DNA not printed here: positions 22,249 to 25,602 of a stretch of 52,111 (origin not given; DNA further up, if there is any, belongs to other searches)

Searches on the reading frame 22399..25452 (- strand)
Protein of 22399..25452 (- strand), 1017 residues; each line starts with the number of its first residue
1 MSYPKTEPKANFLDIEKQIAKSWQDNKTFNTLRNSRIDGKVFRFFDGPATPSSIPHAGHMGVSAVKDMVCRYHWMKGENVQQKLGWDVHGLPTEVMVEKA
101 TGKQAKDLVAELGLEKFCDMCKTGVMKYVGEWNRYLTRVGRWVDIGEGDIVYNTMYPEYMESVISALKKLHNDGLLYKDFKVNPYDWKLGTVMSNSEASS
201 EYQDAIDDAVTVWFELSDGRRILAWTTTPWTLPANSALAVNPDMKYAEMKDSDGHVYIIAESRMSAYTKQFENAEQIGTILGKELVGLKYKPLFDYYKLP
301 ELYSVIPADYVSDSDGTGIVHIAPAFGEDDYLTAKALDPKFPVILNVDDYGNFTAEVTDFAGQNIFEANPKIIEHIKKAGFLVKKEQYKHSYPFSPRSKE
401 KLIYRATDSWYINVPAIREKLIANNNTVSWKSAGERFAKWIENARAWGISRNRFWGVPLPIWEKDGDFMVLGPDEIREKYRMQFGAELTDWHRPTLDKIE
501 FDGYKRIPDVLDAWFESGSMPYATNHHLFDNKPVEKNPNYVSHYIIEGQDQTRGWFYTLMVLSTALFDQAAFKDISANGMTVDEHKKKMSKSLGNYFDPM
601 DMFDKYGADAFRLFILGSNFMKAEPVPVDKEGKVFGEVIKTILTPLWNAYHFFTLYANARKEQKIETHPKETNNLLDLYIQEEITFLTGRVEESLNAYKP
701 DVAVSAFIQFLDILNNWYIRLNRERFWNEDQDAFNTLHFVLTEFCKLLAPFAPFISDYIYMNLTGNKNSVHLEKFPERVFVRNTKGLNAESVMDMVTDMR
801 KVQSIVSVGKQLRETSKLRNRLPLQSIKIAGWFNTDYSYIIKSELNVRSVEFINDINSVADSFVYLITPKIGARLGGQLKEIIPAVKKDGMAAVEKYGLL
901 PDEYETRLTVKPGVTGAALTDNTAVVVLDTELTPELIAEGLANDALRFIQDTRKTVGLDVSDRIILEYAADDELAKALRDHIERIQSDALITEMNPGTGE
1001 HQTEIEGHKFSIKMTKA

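Call 7: search_protein_families(library=ncbifam, proteins=[window:22399-25452:-])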
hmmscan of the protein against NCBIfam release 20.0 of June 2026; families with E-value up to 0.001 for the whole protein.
window:22399-25452:- (1017 aa): 16 families
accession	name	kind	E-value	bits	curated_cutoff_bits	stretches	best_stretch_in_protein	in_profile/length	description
TIGR00392.1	ileS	equivalog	8.9e-217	722.2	621.4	1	7-829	3-849/861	isoleucine--tRNA ligase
NF000258.1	MupB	exception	1.9e-164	549.1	1900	1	16-994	9-1005/1033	mupirocin-resistant isoleucine--tRNA ligase MupB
NF000257.1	MupA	exception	1.5e-163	546.1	1900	1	11-991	4-996/1024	mupirocin-resistant isoleucine--tRNA ligase MupA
TIGR00422.1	valS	equivalog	1.6e-112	377.2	612.1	2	305-864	256-797/863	valine--tRNA ligase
NF009687.0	PRK13208.1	equivalog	8.6e-104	348.3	738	2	304-805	254-747/801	valine--tRNA ligase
NF004349.1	PRK05729.1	equivalog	3.9e-99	333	704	2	305-815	250-737/860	valine--tRNA ligase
NF040702.1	ileS_w_GNAT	exception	1.3e-85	288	1999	2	257-620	448-812/1100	isoleucine--tRNA ligase, N-acetyltransferase domain-containing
NF011492.0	PRK14900.1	equivalog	3.8e-55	187.3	1783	2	305-830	266-770/1044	valine--tRNA ligase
NF000540.1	alt_ValS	exception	1.9e-54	184.9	900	2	356-829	333-800/827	valine--tRNA ligase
NF008957.0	PRK12300.1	subfamily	2.8e-44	151.3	677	2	10-338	4-329/946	leucine--tRNA ligase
TIGR00395.1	leuS_arch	equivalog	4.9e-42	144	648.5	2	14-338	2-323/938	leucine--tRNA ligase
TIGR00396.1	leuS_bact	equivalog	8.1e-28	97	548.4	2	575-777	592-772/843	leucine--tRNA ligase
TIGR00398.1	metG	equivalog_domain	5.2e-17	61.8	336.35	1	569-762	309-500/530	methionine--tRNA ligase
NF008900.0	PRK12267.1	equivalog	1.7e-12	46.7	598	1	568-759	280-465/648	methionine--tRNA ligase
NF001100.0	PRK00133.1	equivalog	3e-10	39.3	587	1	393-466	173-247/676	methionine--tRNA ligase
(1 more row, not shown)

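Call 9: find_related_loci(query=window:22399-25452:-, collection=genome_contigs, flank=3000)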
Query window:22399-25452:- (1017 aa) in genome_contigs; peptide patterns used: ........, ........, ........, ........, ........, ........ (x = any residue, [..] = any of these).
39 stretches matched a pattern; 4 encode a relative of the query (tblastn E <= 1e-3); 4 distinct loci.
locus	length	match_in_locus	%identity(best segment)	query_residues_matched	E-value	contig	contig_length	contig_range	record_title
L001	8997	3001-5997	57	1-1016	0e+0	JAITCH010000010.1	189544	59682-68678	MAG: Rickettsiales bacterium isolate Nl494_bin11 k119_917800, whole genome shotgun sequence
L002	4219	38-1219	33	637-1016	3e-55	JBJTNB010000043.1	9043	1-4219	MAG: Micrococcales bacterium isolate samp_4451_metabat2_46 samp_4451_623595, whole genome shotgun sequence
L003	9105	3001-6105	37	2-1017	0e+0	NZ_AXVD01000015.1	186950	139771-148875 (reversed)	Nocardia sp. CNY236 K940DRAFT_scaffold00012.12_C, whole genome shotgun sequence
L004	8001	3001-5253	26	14-829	1e-45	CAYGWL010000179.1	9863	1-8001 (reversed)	MAG TPA_asm: uncultured Methanosarcinales archaeon isolate ERP119294_co2_8 genome assembly, contig: k141_1445630, whole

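Call 12: find_homologous_proteins(query=window:22399-25452:-, max_evalue=1e-100)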
Query window:22399-25452:- (1017 aa): 7941 proteins with E <= 1e-100 among 8000 candidates; the best 120 are listed.
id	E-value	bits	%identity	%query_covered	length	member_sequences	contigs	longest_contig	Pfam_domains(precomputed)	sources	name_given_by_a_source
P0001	0.0e+0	2368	100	100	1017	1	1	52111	PF09334.18,PF08264.20,PF00133.29,PF19302.5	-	-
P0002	0.0e+0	1616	69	100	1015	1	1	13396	PF09334.18,PF08264.20,PF00133.29,PF19302.5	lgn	-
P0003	0.0e+0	1603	69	100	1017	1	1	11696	PF09334.18,PF08264.20,PF00133.29,PF19302.5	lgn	-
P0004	0.0e+0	1571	68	100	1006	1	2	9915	PF09334.18,PF08264.20,PF00133.29,PF19302.5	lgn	-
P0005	0.0e+0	1568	68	100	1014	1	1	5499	PF09334.18,PF08264.20,PF00133.29,PF19302.5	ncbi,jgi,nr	ncbi:MAG: isoleucine--tRNA ligase [Rickettsiales bacterium]|jgi:isoleucyl-tRNA synthetase|nr:isoleuc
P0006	0.0e+0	1565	68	100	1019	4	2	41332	PF09334.18,PF08264.20,PF00133.29,PF19302.5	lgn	-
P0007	0.0e+0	1559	67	100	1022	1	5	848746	PF09334.18,PF08264.20,PF00133.29,PF19302.5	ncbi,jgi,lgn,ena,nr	ncbi:MAG TPA: isoleucine--tRNA ligase [Alphaproteobacteria bacterium]|nr:isoleucine--tRNA ligase [Al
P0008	0.0e+0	1552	66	100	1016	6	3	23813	PF09334.18,PF08264.20,PF00133.29,PF19302.5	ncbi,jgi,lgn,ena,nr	ncbi:MAG TPA: isoleucine--tRNA ligase [Alphaproteobacteria bacterium]|nr:isoleucine--tRNA ligase [Al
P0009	0.0e+0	1550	68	100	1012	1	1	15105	PF09334.18,PF08264.20,PF00133.29,PF19302.5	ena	-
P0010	0.0e+0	1541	67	100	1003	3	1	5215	PF09334.18,PF08264.20,PF00133.29,PF19302.5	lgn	-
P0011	0.0e+0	1503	65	100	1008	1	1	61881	PF09334.18,PF08264.20,PF00133.29,PF19302.5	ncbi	-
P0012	0.0e+0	1468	64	100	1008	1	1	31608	PF09334.18,PF08264.20,PF00133.29,PF19302.5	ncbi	-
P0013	0.0e+0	1464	63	100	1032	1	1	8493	PF09334.18,PF08264.20,PF00133.29,PF19302.5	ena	-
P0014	0.0e+0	1462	65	100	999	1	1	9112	PF09334.18,PF08264.20,PF00133.29,PF19302.5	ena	-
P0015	0.0e+0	1460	63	100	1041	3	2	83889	PF09334.18,PF08264.20,PF00133.29,PF19302.5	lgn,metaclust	metaclust:\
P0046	0.0e+0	1433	63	100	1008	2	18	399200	PF09334.18,PF08264.20,PF00133.29,PF19302.5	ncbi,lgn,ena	-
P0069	0.0e+0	1427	63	100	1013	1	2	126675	PF09334.18,PF08264.20,PF00133.29,PF19302.5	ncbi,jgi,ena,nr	ncbi:MAG: isoleucine--tRNA ligase [Alphaproteobacteria bacterium]|nr:isoleucine--tRNA ligase [Alphap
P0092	0.0e+0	1424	62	100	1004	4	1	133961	PF09334.18,PF08264.20,PF00133.29,PF19302.5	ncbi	ncbi:MAG: isoleucine--tRNA ligase [Alphaproteobacteria bacterium]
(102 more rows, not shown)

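Call 13: find_encoding_contigs(protein=P0002, flank=2500, max_places=2)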
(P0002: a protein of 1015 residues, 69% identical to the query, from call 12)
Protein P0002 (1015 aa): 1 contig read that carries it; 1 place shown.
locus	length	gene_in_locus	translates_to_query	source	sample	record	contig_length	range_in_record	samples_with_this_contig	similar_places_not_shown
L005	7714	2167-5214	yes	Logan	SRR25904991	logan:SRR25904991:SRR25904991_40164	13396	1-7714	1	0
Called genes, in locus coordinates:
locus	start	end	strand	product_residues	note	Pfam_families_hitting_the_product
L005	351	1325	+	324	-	-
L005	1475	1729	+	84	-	-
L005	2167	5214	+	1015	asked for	PF00133:tRNA-synt_1, PF09334:tRNA-synt_1g (weak), PF08264:Anticodon_1, PF19302:DUF5915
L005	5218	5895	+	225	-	PF00730:HhH-GPD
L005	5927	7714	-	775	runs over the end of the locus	PF01588:tRNA_bind, PF03483:B3_4, PF03484:B5, PF17759:tRNA_synthFbeta, PF03147:FDX-ACB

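Call 14: find_encoding_contigs(protein=P0003, flank=2500, max_places=2)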
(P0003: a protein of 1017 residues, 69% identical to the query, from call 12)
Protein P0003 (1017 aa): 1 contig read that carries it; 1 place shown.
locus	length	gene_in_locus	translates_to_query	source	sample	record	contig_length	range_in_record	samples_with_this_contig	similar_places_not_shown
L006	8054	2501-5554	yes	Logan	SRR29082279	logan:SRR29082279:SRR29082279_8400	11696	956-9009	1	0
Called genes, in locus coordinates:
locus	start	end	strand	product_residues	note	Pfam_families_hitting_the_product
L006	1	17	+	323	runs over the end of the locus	?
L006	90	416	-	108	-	-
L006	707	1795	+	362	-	-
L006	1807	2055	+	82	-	-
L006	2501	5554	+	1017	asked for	PF00133:tRNA-synt_1, PF09334:tRNA-synt_1g (weak), PF08264:Anticodon_1, PF19302:DUF5915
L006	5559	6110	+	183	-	PF00908:dTDP_sugar_isom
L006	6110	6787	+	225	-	PF00730:HhH-GPD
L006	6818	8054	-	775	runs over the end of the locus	PF01588:tRNA_bind, PF03483:B3_4, PF03484:B5, PF17759:tRNA_synthFbeta, PF03147:FDX-ACB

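Call 15: find_encoding_contigs(protein=P0006, flank=2500, max_places=2)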
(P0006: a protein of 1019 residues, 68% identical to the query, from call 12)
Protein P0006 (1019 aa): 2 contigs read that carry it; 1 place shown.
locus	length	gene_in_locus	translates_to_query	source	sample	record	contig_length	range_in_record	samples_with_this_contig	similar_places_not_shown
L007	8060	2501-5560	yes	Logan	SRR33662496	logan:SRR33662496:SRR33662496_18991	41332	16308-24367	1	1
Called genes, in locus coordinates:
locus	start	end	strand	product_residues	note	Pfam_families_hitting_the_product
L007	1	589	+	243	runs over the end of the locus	PF00106:adh_short, PF08659:KR, PF01370:Epimerase (weak), PF13561:adh_short_C2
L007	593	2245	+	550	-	PF00890:FAD_binding_2 (weak), PF01134:GIDA, PF03486:HI0933_like (faint), PF07992:Pyr_redox_2, PF12831:FAD_oxidored (weak), PF13932:SAM_GIDA_C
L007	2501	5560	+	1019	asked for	PF00133:tRNA-synt_1, PF09334:tRNA-synt_1g (weak), PF08264:Anticodon_1, PF19302:DUF5915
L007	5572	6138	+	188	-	PF00908:dTDP_sugar_isom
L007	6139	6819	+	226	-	PF00730:HhH-GPD, PF00633:HHH (weak)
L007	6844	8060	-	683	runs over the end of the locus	PF03483:B3_4, PF03484:B5, PF17759:tRNA_synthFbeta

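Call 16: find_encoding_contigs(protein=P0007, flank=2500, max_places=2)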
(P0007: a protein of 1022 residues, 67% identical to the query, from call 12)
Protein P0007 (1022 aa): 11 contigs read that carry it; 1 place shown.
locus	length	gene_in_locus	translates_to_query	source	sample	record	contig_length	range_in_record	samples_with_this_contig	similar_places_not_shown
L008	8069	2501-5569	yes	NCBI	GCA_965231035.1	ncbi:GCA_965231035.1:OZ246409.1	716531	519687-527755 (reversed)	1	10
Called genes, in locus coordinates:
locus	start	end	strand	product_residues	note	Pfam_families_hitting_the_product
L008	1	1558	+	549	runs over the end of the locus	PF00890:FAD_binding_2 (weak), PF01134:GIDA, PF03486:HI0933_like (faint), PF07992:Pyr_redox_2, PF12831:FAD_oxidored (weak), PF13932:SAM_GIDA_C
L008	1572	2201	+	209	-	PF12917:YfbR-like, PF13023:HD_3, PF01966:HD (weak)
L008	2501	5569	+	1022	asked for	PF00133:tRNA-synt_1, PF09334:tRNA-synt_1g (weak), PF08264:Anticodon_1, PF19302:DUF5915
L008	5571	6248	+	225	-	PF22175:Ogg-HhH (weak), PF00730:HhH-GPD, PF00633:HHH (weak)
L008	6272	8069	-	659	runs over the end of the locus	PF03483:B3_4, PF03484:B5, PF17759:tRNA_synthFbeta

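Call 22: find_encoding_contigs(protein=P0004, flank=2500, max_places=2)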
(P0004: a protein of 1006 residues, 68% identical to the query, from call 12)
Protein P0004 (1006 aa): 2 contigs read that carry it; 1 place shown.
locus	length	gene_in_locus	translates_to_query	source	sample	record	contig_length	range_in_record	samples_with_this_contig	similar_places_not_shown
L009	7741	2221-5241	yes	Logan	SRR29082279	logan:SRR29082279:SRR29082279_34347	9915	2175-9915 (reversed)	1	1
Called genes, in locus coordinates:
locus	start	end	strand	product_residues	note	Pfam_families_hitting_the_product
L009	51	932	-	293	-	-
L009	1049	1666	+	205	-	PF13505:OMP_b-brl, PF02462:Opacity (weak)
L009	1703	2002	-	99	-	-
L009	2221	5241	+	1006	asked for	PF00133:tRNA-synt_1, PF09334:tRNA-synt_1g (weak), PF08264:Anticodon_1, PF19302:DUF5915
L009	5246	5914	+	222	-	PF00730:HhH-GPD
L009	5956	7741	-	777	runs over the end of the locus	PF01588:tRNA_bind, PF03483:B3_4, PF03484:B5, PF17759:tRNA_synthFbeta, PF03147:FDX-ACB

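Call 23: find_encoding_contigs(protein=P0008, flank=2500, max_places=2)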
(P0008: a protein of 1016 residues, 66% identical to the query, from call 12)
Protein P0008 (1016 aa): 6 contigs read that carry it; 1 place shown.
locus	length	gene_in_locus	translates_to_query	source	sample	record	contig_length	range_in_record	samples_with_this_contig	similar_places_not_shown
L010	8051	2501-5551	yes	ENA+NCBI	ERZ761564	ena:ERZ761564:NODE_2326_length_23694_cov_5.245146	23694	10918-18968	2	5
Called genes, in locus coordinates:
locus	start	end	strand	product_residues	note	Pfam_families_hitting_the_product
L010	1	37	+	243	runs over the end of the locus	PF00106:adh_short, PF08659:KR, PF01370:Epimerase (weak), PF13561:adh_short_C2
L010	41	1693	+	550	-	PF00890:FAD_binding_2 (weak), PF01134:GIDA, PF07992:Pyr_redox_2, PF12831:FAD_oxidored (weak), PF13932:SAM_GIDA_C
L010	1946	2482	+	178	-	PF00583:Acetyltransf_1, PF13673:Acetyltransf_10 (weak), PF13508:Acetyltransf_7, PF08445:FR47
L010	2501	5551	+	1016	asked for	PF00133:tRNA-synt_1, PF09334:tRNA-synt_1g (weak), PF08264:Anticodon_1, PF19302:DUF5915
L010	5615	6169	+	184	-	PF00908:dTDP_sugar_isom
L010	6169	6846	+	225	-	PF00730:HhH-GPD, PF00633:HHH (weak)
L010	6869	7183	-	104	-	PF09851:SHOCT (weak)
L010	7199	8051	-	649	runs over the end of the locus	PF03483:B3_4, PF03484:B5 (weak), PF17759:tRNA_synthFbeta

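Call 24: find_encoding_contigs(protein=P0011, flank=2500, max_places=2)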
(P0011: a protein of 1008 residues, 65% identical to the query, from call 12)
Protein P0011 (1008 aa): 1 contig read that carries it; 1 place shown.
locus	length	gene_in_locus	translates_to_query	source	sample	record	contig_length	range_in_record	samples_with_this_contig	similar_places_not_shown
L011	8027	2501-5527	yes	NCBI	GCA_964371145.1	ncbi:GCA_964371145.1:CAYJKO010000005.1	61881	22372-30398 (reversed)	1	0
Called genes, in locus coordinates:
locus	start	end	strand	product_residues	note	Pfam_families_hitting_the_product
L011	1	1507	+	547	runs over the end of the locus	PF01134:GIDA, PF07992:Pyr_redox_2, PF12831:FAD_oxidored (weak), PF13932:SAM_GIDA_C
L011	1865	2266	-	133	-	-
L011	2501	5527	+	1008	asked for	PF00133:tRNA-synt_1, PF09334:tRNA-synt_1g (weak), PF08264:Anticodon_1, PF19302:DUF5915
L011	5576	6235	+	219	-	PF00730:HhH-GPD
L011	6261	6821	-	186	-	-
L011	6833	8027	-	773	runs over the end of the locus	PF01588:tRNA_bind, PF03483:B3_4, PF03484:B5, PF17759:tRNA_synthFbeta, PF03147:FDX-ACB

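Call 25: find_encoding_contigs(protein=P0046, flank=2500, max_places=2)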
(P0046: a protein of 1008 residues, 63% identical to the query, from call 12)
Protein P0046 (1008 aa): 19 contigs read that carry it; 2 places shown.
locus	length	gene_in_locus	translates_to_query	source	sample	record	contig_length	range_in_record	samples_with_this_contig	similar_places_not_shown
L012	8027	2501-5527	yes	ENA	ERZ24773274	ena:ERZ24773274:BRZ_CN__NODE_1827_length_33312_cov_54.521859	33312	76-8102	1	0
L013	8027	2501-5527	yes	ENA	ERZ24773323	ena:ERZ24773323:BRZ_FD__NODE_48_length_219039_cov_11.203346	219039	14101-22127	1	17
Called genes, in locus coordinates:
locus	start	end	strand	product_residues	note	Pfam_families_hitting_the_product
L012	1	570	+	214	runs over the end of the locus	?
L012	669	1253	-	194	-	PF13505:OMP_b-brl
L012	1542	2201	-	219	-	PF20730:YetF_N, PF04239:DUF421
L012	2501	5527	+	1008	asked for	PF00133:tRNA-synt_1, PF09334:tRNA-synt_1g (faint), PF08264:Anticodon_1, PF19302:DUF5915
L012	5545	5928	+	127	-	-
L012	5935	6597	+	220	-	PF00730:HhH-GPD, PF00633:HHH (weak)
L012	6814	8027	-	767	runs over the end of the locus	PF01588:tRNA_bind, PF03483:B3_4, PF03484:B5, PF17759:tRNA_synthFbeta, PF03147:FDX-ACB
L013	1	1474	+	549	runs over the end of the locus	PF01134:GIDA, PF03486:HI0933_like (faint), PF07992:Pyr_redox_2 (weak), PF12831:FAD_oxidored (weak), PF13932:SAM_GIDA_C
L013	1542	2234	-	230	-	PF20730:YetF_N, PF04239:DUF421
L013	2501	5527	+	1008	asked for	PF00133:tRNA-synt_1, PF09334:tRNA-synt_1g (faint), PF08264:Anticodon_1, PF19302:DUF5915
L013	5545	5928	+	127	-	-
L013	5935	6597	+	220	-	PF00730:HhH-GPD, PF00633:HHH (weak)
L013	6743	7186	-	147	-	-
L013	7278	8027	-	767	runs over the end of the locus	PF01588:tRNA_bind, PF03483:B3_4, PF03484:B5, PF17759:tRNA_synthFbeta, PF03147:FDX-ACB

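Call 68: find_encoding_contigs(protein=P0015, flank=1500, max_places=1)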
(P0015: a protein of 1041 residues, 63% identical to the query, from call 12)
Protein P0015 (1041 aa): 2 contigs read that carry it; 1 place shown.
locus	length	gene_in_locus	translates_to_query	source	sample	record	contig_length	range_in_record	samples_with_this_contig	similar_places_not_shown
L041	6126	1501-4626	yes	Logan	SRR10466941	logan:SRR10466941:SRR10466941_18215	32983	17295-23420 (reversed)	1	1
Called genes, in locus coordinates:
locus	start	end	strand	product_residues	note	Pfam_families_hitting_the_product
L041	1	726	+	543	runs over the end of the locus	PF00890:FAD_binding_2 (faint), PF01134:GIDA, PF07992:Pyr_redox_2, PF12831:FAD_oxidored, PF13932:SAM_GIDA_C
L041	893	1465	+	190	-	-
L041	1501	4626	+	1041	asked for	PF00133:tRNA-synt_1, PF09334:tRNA-synt_1g (faint), PF08264:Anticodon_1, PF19302:DUF5915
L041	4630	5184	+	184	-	PF00908:dTDP_sugar_isom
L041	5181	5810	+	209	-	PF00730:HhH-GPD, PF00633:HHH (weak)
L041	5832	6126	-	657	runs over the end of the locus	PF03483:B3_4, PF03484:B5, PF17759:tRNA_synthFbeta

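Call 69: find_encoding_contigs(protein=P0092, flank=1500, max_places=1)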
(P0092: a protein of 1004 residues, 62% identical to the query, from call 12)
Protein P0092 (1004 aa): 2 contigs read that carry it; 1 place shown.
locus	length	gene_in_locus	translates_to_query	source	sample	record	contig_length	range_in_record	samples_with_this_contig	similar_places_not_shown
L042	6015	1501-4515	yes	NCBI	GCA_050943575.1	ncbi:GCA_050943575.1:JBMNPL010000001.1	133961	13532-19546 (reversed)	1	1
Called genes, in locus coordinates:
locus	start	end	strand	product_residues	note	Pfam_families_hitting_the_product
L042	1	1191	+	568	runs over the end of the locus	PF00890:FAD_binding_2 (weak), PF01134:GIDA, PF07992:Pyr_redox_2 (weak), PF12831:FAD_oxidored, PF13932:SAM_GIDA_C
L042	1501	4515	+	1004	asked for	PF00133:tRNA-synt_1, PF09334:tRNA-synt_1g (faint), PF08264:Anticodon_1, PF19302:DUF5915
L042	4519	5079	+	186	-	PF00908:dTDP_sugar_isom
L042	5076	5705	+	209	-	PF00730:HhH-GPD, PF00633:HHH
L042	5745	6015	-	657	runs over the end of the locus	PF03483:B3_4, PF03484:B5, PF17759:tRNA_synthFbeta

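Call 70: find_encoding_contigs(protein=P0069, flank=1500, max_places=1)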
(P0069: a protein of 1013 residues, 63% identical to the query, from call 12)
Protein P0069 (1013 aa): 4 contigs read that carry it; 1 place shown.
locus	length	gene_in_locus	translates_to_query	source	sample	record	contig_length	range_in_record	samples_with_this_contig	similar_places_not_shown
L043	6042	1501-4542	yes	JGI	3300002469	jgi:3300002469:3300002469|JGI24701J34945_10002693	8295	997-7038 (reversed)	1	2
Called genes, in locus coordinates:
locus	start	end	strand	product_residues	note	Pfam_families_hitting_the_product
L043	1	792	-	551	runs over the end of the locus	PF01134:GIDA, PF03486:HI0933_like (faint), PF07992:Pyr_redox_2 (weak), PF12831:FAD_oxidored (weak), PF13932:SAM_GIDA_C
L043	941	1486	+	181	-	PF00583:Acetyltransf_1, PF13673:Acetyltransf_10 (weak), PF13508:Acetyltransf_7 (weak), PF08445:FR47 (weak)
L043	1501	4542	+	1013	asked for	PF00133:tRNA-synt_1, PF09334:tRNA-synt_1g (faint), PF08264:Anticodon_1, PF19302:DUF5915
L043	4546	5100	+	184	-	PF00908:dTDP_sugar_isom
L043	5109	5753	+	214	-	PF00730:HhH-GPD, PF00633:HHH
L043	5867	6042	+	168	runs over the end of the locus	-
